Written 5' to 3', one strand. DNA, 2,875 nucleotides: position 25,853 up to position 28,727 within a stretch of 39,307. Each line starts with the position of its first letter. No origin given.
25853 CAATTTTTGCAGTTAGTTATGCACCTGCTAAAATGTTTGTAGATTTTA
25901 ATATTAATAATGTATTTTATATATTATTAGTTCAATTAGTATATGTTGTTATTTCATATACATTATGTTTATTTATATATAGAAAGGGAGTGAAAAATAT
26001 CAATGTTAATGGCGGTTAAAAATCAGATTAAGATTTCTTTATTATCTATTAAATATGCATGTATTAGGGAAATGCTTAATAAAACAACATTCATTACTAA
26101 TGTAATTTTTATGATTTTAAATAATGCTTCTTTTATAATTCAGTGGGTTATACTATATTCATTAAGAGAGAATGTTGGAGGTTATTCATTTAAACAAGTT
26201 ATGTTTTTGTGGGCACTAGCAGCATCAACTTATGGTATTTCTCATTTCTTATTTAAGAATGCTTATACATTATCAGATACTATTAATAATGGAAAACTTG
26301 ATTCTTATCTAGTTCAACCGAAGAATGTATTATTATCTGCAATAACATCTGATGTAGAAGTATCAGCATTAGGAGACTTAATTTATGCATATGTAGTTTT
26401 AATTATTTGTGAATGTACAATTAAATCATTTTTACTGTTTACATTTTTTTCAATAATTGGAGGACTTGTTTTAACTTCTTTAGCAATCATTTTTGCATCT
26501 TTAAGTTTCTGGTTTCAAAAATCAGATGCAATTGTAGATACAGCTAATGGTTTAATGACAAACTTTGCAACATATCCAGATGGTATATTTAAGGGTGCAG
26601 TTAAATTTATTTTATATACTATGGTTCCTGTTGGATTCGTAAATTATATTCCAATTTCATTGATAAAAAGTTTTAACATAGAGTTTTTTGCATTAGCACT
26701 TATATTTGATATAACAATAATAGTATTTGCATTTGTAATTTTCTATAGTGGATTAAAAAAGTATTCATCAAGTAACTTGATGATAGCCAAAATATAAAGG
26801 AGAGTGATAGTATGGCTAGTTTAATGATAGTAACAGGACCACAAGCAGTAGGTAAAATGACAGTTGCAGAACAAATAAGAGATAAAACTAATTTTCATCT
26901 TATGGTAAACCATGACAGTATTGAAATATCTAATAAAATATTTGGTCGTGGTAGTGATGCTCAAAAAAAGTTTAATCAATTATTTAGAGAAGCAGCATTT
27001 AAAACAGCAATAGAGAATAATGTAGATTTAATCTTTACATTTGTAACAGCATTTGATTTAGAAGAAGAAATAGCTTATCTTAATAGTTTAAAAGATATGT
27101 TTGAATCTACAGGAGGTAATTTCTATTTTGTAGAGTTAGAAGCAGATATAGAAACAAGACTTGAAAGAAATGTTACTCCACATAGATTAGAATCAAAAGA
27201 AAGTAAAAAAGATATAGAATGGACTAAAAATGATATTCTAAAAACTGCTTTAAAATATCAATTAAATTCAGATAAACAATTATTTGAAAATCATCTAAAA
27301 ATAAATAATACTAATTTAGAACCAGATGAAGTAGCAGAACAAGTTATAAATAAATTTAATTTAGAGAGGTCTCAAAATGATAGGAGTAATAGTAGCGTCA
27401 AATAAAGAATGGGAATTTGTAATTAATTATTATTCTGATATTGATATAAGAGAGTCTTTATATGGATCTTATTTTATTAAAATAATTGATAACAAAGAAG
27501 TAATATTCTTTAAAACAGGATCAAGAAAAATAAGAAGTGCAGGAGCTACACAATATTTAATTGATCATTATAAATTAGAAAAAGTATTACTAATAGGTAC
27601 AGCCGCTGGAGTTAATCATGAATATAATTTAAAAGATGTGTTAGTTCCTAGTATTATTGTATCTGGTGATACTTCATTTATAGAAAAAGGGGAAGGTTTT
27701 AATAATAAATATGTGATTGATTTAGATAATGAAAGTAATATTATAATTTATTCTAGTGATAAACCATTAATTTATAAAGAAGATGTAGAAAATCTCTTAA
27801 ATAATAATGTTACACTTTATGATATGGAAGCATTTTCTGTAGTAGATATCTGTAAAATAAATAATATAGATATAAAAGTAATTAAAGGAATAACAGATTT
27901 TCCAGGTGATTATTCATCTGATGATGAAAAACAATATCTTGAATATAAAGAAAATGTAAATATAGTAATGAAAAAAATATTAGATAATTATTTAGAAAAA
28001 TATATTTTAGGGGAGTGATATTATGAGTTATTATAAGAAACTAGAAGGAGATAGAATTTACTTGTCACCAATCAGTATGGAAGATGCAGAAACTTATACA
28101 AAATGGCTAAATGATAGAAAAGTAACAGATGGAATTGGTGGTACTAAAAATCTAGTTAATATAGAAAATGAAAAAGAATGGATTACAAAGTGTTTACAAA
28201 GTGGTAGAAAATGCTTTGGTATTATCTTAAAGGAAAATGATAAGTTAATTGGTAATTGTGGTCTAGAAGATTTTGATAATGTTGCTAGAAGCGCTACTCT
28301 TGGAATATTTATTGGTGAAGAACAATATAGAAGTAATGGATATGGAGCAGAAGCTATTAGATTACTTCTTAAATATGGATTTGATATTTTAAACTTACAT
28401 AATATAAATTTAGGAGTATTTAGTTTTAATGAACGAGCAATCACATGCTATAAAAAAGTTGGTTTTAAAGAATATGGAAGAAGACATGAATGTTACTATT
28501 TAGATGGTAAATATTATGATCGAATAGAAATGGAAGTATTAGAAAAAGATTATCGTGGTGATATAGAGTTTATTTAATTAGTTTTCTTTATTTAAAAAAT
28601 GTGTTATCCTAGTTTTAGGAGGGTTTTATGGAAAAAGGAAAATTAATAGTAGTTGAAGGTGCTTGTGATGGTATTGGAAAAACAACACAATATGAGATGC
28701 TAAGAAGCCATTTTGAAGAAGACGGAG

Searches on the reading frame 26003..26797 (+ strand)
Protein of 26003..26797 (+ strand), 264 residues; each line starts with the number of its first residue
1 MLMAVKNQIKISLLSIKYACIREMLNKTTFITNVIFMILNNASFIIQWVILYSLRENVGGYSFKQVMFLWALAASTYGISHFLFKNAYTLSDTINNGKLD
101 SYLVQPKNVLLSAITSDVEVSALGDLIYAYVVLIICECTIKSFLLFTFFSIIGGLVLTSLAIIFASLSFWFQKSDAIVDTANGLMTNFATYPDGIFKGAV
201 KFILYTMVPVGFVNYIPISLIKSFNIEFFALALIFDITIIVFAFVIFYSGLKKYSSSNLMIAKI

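Call 11: search_protein_families(library=pfam, proteins=[window:26003-26797:+], max_evalue=0.01)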
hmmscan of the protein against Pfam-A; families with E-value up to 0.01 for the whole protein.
window:26003-26797:+ (264 aa): 1 family
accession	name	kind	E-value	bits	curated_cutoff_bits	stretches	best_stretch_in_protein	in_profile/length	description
PF06182.17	ABC2_membrane_6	-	1.2e-31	110.7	22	1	42-257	5-228/229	ABC-2 family transporter protein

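Call 12: search_protein_families(library=ncbifam, proteins=[window:26003-26797:+], max_evalue=0.01)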
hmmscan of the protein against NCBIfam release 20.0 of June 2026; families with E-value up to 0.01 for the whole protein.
window:26003-26797:+ (264 aa): 0 families

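Call 64: find_homologous_proteins(query=window:26003-26797:+, max_evalue=1e-10)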
Query window:26003-26797:+ (264 aa): 2329 proteins with E <= 1e-10 among 3878 candidates; the best 120 are listed.
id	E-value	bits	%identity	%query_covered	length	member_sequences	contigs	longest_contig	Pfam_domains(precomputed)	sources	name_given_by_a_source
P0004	7.2e-158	542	99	100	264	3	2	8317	PF06182.18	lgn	-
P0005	1.3e-143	495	87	100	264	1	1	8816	PF06182.18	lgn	-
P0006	1.9e-121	423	76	100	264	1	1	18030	PF06182.18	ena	-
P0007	2.4e-115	403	72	100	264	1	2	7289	PF06182.18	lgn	-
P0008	7.0e-115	401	69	100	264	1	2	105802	PF06182.18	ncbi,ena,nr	ncbi:MAG: ABC-2 family transporter protein [Bacilli bacterium]|nr:ABC-2 family transporter protein [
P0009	1.8e-114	400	69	100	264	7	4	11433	PF06182.18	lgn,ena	-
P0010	2.9e-114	399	70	100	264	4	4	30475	PF06182.18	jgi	-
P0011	3.1e-114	399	70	100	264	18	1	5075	PF06182.18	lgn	-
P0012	8.8e-114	398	69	100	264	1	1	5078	PF06182.18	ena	-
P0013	2.4e-113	396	70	100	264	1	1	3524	PF06182.18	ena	-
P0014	6.2e-113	395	69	100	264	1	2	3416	PF06182.18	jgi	-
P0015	3.1e-112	393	68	100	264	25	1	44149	PF06182.18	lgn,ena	-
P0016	3.6e-112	392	67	100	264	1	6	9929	PF06182.18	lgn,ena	-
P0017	4.2e-112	392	67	100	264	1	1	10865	PF06182.18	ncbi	-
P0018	6.3e-112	392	68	100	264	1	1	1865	PF06182.18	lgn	-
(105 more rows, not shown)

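Call 69: search_protein_representatives(protein=window:26003-26797:+)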
Query: 264 residues. Proteins with E-value up to 0.001 (for the whole library): 2193; up to 1e-10: 720; up to 1e-30: 86. The best 150 are listed.
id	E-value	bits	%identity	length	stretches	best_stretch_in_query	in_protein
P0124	1.2e-84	300.6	54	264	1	1-264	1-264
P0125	1.9e-70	254.1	46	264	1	1-264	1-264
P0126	6.1e-59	216.4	63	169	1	1-169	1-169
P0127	4.6e-57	210.3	42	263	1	1-261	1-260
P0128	1.1e-53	199.2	40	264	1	1-260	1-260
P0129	7.5e-53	196.5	41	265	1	1-264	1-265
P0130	9.6e-53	196.1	40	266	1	3-262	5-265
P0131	5.3e-52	193.7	58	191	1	1-149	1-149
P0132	4.6e-50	187.4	38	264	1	1-263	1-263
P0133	6.7e-50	186.8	77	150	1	1-115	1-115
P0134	2.1e-49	185.2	40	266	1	24-263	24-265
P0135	2.2e-49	185.1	74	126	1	1-119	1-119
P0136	2.3e-49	185.1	51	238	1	21-187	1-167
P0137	5.2e-48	180.6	37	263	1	3-263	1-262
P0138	8.9e-47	176.6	40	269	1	24-259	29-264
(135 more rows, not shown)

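Call 71: find_homologous_proteins(query=A5, max_evalue=1e-20)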
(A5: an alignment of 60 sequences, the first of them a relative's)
Query A5 (60 sequences) (265 aa, profile of the alignment): 70 proteins with E <= 1e-20 among 8000 candidates.
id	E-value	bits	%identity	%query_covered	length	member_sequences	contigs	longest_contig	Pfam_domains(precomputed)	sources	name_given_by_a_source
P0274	1.9e-89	318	32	93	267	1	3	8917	PF06182.18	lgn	-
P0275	9.2e-86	306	37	100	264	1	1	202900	PF06182.18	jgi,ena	-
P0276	6.9e-85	303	33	98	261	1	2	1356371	PF06182.18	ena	-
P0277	3.6e-84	301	29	93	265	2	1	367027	PF06182.18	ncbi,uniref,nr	ncbi:hypothetical protein CF651_06550 [Paenibacillus rigui]|uniref:ABC transporter permease n=2 Tax=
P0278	1.1e-82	296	40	100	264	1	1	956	PF06182.18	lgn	-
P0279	1.2e-79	286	44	100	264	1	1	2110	PF06182.18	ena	-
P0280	1.0e-78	283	52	100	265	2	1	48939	PF06182.18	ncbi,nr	ncbi:MAG: ABC-2 family transporter protein [Oscillospiraceae bacterium]|nr:ABC-2 family transporter 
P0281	2.1e-78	282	54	100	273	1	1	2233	PF06182.18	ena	-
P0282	2.3e-78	282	38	100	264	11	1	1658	PF06182.18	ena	-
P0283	2.7e-78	281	38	100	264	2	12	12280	PF06182.18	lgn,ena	-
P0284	4.9e-78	280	59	100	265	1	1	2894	PF06182.18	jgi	jgi:ABC-2 type transport system permease protein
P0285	1.4e-77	279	38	100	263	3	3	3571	PF06182.18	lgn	-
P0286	1.9e-77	279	42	100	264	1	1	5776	PF06182.18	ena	-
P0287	2.0e-77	278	54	100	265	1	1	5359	PF06182.18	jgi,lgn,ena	-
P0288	2.1e-77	278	42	100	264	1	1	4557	PF06182.18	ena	-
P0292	1.3e-76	276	31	91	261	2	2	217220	PF06182.18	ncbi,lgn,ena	-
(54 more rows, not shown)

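Call 72: find_encoding_contigs(protein=P0277, flank=6000, max_places=2)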
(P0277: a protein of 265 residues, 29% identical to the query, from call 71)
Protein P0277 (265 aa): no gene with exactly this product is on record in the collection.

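Call 73: find_encoding_contigs(protein=P0276, flank=6000, max_places=2)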
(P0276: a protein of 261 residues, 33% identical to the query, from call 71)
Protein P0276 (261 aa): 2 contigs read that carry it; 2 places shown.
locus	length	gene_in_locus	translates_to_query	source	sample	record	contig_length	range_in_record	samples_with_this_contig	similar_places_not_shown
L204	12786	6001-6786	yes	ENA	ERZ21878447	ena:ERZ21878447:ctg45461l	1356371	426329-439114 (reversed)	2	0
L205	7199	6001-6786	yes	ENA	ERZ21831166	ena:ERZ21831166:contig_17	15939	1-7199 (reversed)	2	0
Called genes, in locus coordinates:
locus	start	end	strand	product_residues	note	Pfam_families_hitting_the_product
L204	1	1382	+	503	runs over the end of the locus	PF02074:Peptidase_M32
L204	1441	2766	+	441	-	PF05673:DUF815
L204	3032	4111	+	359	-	-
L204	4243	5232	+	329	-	PF00005:ABC_tran, PF13304:AAA_21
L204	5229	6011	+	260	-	PF06182:ABC2_membrane_6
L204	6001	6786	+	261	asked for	PF06182:ABC2_membrane_6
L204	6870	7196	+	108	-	-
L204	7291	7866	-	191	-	PF00210:Ferritin, PF02915:Rubrerythrin, PF03232:COQ7 (faint), PF23458:DUF7130 (weak), PF21349:RUBY_RBDX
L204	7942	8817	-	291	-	PF00892:EamA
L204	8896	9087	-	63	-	PF12844:HTH_19, PF01381:HTH_3, PF13560:HTH_31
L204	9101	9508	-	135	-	PF09946:DUF2178 (weak)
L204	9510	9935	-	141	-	-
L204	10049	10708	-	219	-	PF00293:NUDIX, PF19368:WHD_AraR, PF21906:WHD_NrtR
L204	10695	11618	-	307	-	PF05175:MTS, PF13489:Methyltransf_23 (weak), PF13847:Methyltransf_31, PF08241:Methyltransf_11 (faint), PF13649:Methyltransf_25 (weak)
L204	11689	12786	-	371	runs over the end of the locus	PF00044:Gp_dh_N, PF02800:Gp_dh_C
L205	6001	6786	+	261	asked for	PF06182:ABC2_membrane_6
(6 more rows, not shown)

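Call 74: find_encoding_contigs(protein=P0292, flank=6000, max_places=2)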
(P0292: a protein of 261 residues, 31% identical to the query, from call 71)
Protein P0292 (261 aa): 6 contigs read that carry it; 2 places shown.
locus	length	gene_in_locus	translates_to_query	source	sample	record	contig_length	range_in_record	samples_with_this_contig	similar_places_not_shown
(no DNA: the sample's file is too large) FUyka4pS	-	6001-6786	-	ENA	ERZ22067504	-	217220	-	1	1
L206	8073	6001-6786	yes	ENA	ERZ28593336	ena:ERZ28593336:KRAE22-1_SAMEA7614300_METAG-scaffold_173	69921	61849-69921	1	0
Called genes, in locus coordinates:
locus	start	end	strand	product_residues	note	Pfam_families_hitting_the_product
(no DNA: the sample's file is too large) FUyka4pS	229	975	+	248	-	-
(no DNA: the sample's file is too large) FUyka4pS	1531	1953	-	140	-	PF08327:AHSA1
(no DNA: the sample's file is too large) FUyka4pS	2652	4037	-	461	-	PF25023:TEN_YD-shell (faint)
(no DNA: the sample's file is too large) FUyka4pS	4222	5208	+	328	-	PF00005:ABC_tran, PF13304:AAA_21 (weak)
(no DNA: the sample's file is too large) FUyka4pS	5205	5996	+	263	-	PF06182:ABC2_membrane_6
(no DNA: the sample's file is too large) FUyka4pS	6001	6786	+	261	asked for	PF06182:ABC2_membrane_6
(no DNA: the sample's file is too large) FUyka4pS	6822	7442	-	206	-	-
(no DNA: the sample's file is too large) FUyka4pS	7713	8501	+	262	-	-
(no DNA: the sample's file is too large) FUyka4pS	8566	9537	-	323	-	PF05019:Coq4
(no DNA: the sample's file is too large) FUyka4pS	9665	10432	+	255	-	-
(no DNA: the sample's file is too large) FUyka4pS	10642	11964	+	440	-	PF03448:MgtE_N, PF00571:CBS, PF01769:MgtE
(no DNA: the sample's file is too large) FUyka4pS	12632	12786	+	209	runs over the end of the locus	-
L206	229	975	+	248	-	-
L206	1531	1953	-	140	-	PF08327:AHSA1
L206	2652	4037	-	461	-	PF25023:TEN_YD-shell (faint)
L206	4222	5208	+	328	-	PF00005:ABC_tran, PF13304:AAA_21 (weak)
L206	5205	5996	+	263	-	PF06182:ABC2_membrane_6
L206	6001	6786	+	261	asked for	PF06182:ABC2_membrane_6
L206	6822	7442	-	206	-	-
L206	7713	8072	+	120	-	?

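Call 75: find_encoding_contigs(protein=P0280, flank=6000, max_places=2)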
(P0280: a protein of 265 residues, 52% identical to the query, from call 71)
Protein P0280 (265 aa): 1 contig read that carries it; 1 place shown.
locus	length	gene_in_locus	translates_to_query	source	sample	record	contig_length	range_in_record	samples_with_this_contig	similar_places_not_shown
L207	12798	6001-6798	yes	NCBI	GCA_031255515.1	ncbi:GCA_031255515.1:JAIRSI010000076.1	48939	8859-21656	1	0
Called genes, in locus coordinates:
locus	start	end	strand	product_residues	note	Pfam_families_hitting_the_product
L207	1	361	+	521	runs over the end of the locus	PF02310:B12-binding, PF04055:Radical_SAM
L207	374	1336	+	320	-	PF13350:Y_phosphatase3, PF03162:Y_phosphatase2 (weak), PF01370:Epimerase (weak)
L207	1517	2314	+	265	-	PF01501:Glyco_transf_8, PF18404:Glyco_transf_24 (weak)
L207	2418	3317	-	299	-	PF00535:Glycos_transf_2, PF10111:Glyco_tranf_2_2, PF13641:Glyco_tranf_2_3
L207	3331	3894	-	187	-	-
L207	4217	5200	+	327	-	PF00005:ABC_tran, PF13304:AAA_21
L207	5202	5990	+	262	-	-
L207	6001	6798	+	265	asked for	PF06182:ABC2_membrane_6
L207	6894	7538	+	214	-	PF02585:PIG-L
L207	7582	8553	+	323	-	PF01073:3Beta_HSD, PF01370:Epimerase, PF02719:Polysacc_synt_2, PF03435:Sacchrp_dh_NADP (weak), PF04321:RmlD_sub_bind, PF07993:NAD_binding_4, PF13460:NAD_binding_10 (weak), PF16363:GDP_Man_Dehyd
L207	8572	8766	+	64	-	PF03721:UDPG_MGDP_dh_N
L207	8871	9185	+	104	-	PF03720:UDPG_MGDP_dh_C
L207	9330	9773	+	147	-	-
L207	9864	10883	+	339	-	PF25199:nSTAND_NTPase5 (faint)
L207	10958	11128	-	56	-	-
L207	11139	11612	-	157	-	-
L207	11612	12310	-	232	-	-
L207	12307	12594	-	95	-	-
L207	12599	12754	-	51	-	-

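Call 101: search_dna_similar(query=P0277, collection=plasmids, mode=protein, max_evalue=1e-10, max_rows=25)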
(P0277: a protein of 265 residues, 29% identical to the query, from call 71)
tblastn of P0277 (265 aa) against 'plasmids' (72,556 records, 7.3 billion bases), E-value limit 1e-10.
Records with a match: 3; places in all: 3; records where one place covers at least 80% of the query: 2.
Best place of each record, by identity: <60% 3.
By first word of the organism name: Acaryochloris 2; Nostoc 1.
By predicted mobility (MOB-suite, as given by PLSDB): conjugative 3.
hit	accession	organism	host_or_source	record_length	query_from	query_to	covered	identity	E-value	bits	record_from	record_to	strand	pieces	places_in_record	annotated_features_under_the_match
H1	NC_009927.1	Acaryochloris marina MBIC11017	-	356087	17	264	94%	40.8%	5e-26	187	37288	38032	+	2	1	ABC-2 family transporter protein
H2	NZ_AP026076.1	Acaryochloris marina MBIC10699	cell culture,Ascidian, Diplosoma similis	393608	17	264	94%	40.8%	5e-26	187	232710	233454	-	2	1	ABC-2 family transporter protein (x2)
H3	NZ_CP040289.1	Nostoc sp. C057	Phaeoceros,pure culture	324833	170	264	36%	48.4%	8e-17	87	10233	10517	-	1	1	none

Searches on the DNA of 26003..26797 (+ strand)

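Call 76: search_rna_families(sources=[L204, L206, L207], threshold=gathering)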
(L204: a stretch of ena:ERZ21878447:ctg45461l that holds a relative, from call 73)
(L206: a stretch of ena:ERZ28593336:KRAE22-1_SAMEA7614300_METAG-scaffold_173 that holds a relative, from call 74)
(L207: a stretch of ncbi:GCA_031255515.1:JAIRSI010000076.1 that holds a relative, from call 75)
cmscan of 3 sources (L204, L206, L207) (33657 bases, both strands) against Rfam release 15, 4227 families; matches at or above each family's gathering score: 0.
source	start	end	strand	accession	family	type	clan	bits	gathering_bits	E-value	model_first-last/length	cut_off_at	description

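Call 77: search_with_rna_model(model_id=R1, sources=[L204, L206, L207, L184, L185, L186, L187, L188, L189, L190, L191, L192, L193, L194, L195, L196, L197, L198, L199, L200, L201, L202, L203], max_evalue=0.01)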
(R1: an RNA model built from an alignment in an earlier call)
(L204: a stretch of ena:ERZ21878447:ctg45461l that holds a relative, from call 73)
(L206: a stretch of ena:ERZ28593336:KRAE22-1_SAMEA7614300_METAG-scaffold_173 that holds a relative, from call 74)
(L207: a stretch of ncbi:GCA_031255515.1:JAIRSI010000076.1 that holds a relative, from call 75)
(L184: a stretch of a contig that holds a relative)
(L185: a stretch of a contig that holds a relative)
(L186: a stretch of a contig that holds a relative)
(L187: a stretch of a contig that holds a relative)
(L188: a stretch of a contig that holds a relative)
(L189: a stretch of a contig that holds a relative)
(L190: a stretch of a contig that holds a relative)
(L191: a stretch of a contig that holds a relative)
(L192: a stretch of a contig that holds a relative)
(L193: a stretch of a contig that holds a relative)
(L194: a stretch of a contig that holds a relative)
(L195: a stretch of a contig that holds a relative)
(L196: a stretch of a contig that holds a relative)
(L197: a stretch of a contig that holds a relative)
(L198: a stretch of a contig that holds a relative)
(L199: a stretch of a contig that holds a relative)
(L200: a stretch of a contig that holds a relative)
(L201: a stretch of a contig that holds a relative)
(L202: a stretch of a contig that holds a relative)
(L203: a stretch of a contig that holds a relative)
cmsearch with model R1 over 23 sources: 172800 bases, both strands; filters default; matches with E-value up to 0.01: 25.
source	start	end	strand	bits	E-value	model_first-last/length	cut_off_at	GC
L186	3152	3219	+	76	4.8e-21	1-71/71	no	0.47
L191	3098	3168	-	75.4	7.5e-21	1-71/71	no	0.42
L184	3334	3405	+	73.8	2.3e-20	1-71/71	no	0.49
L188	1326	1400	+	71.7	1.1e-19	1-71/71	no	0.33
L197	4081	4155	+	71.4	1.3e-19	1-71/71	no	0.37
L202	5956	6027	-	66.5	4.9e-18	1-71/71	no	0.44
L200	9534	9606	+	66.4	5.1e-18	1-71/71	no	0.44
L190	11303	11381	+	62.9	6.7e-17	1-71/71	no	0.34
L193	1059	1132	-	62.6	7.8e-17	1-71/71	no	0.43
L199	6896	6966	+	59.3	9.1e-16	1-71/71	no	0.44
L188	402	475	+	59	1.1e-15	1-71/71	no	0.46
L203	1912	2004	+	58.4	1.7e-15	1-71/71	no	0.34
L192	5452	5534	-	58.1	2.1e-15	1-71/71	no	0.36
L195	7262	7335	-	56.4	7.3e-15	1-71/71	no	0.43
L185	4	77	+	55.6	1.3e-14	1-71/71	no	0.45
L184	3456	3521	+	52.4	1.3e-13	1-71/71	no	0.42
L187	2269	2350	-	52.4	1.3e-13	1-71/71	no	0.37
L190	10216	10291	+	52.4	1.4e-13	1-71/71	no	0.38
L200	9814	9880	+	52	1.7e-13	1-71/71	no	0.36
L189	3173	3264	+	52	1.8e-13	1-71/71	no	0.35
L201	498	589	+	52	1.8e-13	1-71/71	no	0.35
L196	1817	1906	-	50.8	4.3e-13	1-71/71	no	0.44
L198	7096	7175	-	50.7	4.5e-13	1-71/71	no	0.38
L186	3269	3335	+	50.3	6.2e-13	1-71/71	no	0.43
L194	738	825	-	42.7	1.5e-10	1-71/71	no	0.53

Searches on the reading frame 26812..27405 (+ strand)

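Call 11: search_protein_families(library=pfam, proteins=[window:26812-27405:+], max_evalue=0.01)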
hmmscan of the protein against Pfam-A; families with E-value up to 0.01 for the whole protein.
window:26812-27405:+ (197 aa): 1 family
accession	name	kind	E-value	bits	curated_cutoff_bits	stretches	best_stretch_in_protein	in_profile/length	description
PF13238.12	AAA_18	-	0.0043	18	29.4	0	6-119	2-107/128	AAA domain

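Call 12: search_protein_families(library=ncbifam, proteins=[window:26812-27405:+], max_evalue=0.01)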
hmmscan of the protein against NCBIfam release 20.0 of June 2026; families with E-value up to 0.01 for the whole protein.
window:26812-27405:+ (197 aa): 0 families

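Call 49: search_protein_families(library=ncbifam, proteins=[window:26812-27405:+], max_evalue=0.001)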
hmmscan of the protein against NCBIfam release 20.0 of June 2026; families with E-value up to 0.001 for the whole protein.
window:26812-27405:+ (197 aa): 0 families

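Call 88: search_protein_families(library=phrogs, proteins=[window:26812-27405:+], max_evalue=0.01)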
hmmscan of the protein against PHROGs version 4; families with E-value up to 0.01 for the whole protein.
window:26812-27405:+ (197 aa): 3 families
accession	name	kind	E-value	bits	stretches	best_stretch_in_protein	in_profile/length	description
phrog_505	-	other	0.00025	21.6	1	1-123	1-123/295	polynucleotide kinase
phrog_2071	-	other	0.00062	20.6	1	2-132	16-140/282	ATPase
phrog_16597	-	unknown function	0.00088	20.9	1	129-188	26-82/126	-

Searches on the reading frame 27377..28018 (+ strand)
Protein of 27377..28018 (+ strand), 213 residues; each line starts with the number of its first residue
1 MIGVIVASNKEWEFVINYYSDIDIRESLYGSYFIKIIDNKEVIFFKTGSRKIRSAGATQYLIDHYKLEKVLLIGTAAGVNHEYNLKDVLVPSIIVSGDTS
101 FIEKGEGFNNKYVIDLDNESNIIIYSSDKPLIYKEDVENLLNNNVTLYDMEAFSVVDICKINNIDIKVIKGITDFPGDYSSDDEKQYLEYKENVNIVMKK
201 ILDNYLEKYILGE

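Call 11: search_protein_families(library=pfam, proteins=[window:27377-28018:+], max_evalue=0.01)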
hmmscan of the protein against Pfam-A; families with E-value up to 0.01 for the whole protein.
window:27377-28018:+ (213 aa): 1 family
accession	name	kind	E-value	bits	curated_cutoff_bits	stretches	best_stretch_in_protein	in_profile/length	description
PF01048.26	PNP_UDP_1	-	8.1e-15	55.3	25.1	2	2-96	2-99/233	Phosphorylase superfamily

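Call 12: search_protein_families(library=ncbifam, proteins=[window:27377-28018:+], max_evalue=0.01)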
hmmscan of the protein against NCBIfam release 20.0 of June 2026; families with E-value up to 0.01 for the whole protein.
window:27377-28018:+ (213 aa): 9 families
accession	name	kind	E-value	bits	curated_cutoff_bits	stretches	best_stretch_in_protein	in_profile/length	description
NF004079.0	PRK05584.1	equivalog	2.8e-14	53.2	169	1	2-98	3-99/232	5'-methylthioadenosine/adenosylhomocysteine nucleosidase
NF005522.0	PRK07164.1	equivalog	2.4e-12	46.8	161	1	4-200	8-206/218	5'-methylthioadenosine/S-adenosylhomocysteine nucleosidase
TIGR01704.1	MTA_SAH-Nsdase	equivalog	9.3e-09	35.1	73.8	1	37-91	37-91/229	5'-methylthioadenosine/S-adenosylhomocysteine nucleosidase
NF011286.0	PRK14697.1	equivalog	2.3e-06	27.4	260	1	33-99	35-101/233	bifunctional 5'-methylthioadenosine/S-adenosylhomocysteine nucleosidase/phosphatase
NF005221.0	PRK06714.1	equivalog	2.5e-06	27.2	218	1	2-112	4-114/236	S-adenosylhomocysteine nucleosidase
NF004168.0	PRK05634.1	equivalog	2.9e-06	27.2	129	1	58-181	40-163/185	nucleosidase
NF005213.0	PRK06698.1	equivalog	5.1e-05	22.2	768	1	32-100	34-102/459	bifunctional 5'-methylthioadenosine/S-adenosylhomocysteine nucleosidase/phosphatase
TIGR03664.1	fut_nucase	equivalog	0.00022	21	124.7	1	4-109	3-103/228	futalosine hydrolase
TIGR03468.1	HpnG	hypoth_equivalog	0.0062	16.1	187.1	1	40-174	20-156/212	hopanoid-associated phosphorylase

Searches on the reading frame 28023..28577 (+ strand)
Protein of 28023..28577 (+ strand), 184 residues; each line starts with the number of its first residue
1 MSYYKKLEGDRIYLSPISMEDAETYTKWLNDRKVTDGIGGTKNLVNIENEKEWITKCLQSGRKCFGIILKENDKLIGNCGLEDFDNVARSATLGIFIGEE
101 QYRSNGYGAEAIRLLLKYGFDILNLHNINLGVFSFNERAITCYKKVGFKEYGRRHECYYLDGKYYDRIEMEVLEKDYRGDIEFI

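Call 49: search_protein_families(library=ncbifam, proteins=[window:28023-28577:+], max_evalue=0.001)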
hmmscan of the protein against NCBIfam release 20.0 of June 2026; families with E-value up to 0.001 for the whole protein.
window:28023-28577:+ (184 aa): 14 families
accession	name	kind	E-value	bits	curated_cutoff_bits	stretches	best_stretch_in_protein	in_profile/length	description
TIGR03585.1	PseH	equivalog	1.7e-18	67.2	93.1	1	14-170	3-155/156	UDP-4-amino-4,6-dideoxy-N-acetyl-beta-L-altrosamine N-acetyltransferase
NF011709.0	PRK15130.1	equivalog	4.3e-16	59.3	218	1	67-177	60-169/186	spermidine N1-acetyltransferase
NF040503.1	resist_ArsN1a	equivalog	1.2e-08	34.9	170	1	54-173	37-158/159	arsinothricin resistance N-acetyltransferase ArsN1 family A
NF000225.3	AAC_6p_Strep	exception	3.4e-08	33.6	250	1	72-175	48-153/156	aminoglycoside 6'-N-acetyltransferase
NF033693.0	AAC_6p_Ie_fam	exception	6e-08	33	340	1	10-171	6-176/179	AAC(6')-Ie family aminoglycoside N-acetyltransferase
NF000507.1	AAC_6p_Ie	exception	1e-07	32.1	450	1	20-175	16-180/201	aminoglycoside N-acetyltransferase AAC(6')-Ie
TIGR01575.1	rimI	equivalog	1.5e-07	31.6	86.4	1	51-163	20-126/132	ribosomal protein S18-alanine N-acetyltransferase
NF000016.1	AAC_6p_Im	exception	9.8e-07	29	350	1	90-171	94-175/178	aminoglycoside N-acetyltransferase AAC(6')-Im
NF000431.1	AAC_6p_Ian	exception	3.2e-06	26.8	400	1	92-151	95-154/190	aminoglycoside N-acetyltransferase AAC(6')-Ian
NF008072.0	PRK10809.1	equivalog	8.9e-06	25.6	190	1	59-177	71-190/194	ribosomal protein S5-alanine N-acetyltransferase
NF033151.0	AAC_6p_A10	exception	9.7e-06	25.7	400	1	92-171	96-175/178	AAC(6')-I family aminoglycoside 6'-N-acetyltransferase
NF007527.0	PRK10140.1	equivalog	1.9e-05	24.6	236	1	88-170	75-158/162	N-acetyltransferase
NF053587.1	SpmdActasePaiA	equivalog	6.5e-05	22.8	250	1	100-168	100-166/172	spermidine/spermine N(1)-acetyltransferase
NF012165.0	AAC_6p_set_A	equivalog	0.00055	19.7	280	0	97-150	96-149/177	aminoglycoside 6'-N-acetyltransferase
